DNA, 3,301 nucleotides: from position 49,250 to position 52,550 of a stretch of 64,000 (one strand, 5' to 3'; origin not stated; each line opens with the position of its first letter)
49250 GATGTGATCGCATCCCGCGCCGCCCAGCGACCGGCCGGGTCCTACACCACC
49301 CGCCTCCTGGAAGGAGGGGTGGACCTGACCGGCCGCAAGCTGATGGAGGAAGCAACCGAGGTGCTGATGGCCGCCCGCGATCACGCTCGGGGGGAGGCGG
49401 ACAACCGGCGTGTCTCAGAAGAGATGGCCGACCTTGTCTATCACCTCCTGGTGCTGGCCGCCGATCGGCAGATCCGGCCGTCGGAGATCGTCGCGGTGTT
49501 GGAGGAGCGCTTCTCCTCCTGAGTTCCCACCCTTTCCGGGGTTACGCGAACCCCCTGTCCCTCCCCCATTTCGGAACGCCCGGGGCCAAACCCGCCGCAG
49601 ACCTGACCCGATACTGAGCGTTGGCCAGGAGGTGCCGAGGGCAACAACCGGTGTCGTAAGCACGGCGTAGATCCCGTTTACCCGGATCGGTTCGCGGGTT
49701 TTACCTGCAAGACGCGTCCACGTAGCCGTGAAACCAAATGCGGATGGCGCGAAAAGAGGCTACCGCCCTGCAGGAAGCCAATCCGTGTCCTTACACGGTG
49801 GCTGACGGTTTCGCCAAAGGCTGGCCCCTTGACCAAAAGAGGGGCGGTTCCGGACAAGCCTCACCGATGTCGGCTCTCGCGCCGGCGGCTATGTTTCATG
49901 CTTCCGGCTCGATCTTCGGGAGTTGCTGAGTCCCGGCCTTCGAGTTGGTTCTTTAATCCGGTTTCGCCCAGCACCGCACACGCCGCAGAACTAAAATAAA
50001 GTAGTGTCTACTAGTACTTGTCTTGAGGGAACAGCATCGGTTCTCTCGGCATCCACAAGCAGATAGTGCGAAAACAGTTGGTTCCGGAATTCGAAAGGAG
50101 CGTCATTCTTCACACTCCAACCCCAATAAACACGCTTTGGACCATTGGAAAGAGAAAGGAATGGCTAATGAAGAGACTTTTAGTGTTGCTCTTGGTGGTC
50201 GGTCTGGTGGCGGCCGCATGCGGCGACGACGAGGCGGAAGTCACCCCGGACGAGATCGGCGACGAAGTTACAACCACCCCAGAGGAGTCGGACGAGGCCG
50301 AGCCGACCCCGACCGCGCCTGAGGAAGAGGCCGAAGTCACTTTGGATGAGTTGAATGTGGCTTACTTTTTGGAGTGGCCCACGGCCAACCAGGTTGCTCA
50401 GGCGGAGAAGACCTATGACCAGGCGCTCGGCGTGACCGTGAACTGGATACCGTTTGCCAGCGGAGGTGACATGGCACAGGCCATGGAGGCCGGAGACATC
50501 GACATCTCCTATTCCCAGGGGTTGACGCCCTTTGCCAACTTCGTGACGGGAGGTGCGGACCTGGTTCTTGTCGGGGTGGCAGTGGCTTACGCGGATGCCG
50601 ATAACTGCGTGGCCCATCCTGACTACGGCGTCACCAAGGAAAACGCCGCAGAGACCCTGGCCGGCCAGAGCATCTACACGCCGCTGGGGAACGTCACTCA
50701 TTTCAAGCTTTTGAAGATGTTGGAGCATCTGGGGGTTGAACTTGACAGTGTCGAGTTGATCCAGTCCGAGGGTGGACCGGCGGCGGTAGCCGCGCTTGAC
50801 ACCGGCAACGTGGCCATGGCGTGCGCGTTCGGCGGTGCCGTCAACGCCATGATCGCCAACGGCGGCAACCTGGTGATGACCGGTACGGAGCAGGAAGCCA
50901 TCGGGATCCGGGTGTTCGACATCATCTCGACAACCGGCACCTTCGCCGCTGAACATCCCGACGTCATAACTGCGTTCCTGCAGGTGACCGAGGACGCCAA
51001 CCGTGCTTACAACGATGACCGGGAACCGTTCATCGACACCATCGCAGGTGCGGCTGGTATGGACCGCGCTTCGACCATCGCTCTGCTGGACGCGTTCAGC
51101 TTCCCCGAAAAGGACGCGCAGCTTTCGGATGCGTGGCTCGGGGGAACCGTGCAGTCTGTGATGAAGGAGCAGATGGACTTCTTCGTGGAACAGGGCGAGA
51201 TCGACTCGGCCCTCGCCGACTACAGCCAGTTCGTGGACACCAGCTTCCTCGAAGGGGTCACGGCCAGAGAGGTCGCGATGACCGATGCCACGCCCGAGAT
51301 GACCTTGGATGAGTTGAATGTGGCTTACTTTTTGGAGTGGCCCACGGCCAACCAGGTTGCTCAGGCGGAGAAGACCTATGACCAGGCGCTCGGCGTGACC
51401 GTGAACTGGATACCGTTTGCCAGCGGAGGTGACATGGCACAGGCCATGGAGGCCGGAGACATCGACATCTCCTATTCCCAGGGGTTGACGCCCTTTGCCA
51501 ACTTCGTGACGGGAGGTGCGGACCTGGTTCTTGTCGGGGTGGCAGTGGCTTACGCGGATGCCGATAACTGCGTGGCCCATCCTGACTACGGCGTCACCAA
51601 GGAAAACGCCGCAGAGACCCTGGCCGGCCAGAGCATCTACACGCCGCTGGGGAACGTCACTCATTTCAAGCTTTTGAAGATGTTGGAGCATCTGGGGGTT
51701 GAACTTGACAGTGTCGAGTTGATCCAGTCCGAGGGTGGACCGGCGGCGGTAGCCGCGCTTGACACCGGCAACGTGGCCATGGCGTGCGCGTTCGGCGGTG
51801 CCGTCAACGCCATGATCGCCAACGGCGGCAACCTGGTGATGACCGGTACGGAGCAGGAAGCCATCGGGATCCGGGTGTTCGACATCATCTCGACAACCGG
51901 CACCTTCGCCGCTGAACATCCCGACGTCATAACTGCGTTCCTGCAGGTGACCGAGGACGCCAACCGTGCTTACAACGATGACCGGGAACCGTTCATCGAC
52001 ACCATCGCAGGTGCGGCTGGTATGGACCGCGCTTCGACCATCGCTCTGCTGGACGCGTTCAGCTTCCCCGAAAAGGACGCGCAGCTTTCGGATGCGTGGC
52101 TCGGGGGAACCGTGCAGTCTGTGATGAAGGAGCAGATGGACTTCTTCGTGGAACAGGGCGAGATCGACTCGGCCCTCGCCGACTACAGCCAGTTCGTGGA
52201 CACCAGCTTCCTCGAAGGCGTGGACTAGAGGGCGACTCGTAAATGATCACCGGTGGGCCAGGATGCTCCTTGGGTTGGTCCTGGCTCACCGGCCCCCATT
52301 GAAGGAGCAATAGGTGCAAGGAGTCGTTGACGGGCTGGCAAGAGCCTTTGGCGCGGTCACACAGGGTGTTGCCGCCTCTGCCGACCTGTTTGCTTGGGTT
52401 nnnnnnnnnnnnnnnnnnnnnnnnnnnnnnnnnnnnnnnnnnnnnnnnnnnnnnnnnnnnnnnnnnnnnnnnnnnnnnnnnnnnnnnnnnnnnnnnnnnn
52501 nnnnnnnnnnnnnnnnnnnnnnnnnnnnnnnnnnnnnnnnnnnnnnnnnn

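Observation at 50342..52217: Exact 915-bp in-frame tandem duplication creating a double-domain substrate-binding lipoprotein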

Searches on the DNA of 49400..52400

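Call 58: search_rna_families(source=window, start=49400, end=52400, threshold=evalue, max_evalue=1)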
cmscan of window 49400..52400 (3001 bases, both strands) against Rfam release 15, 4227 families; matches with E-value up to 1: 0.
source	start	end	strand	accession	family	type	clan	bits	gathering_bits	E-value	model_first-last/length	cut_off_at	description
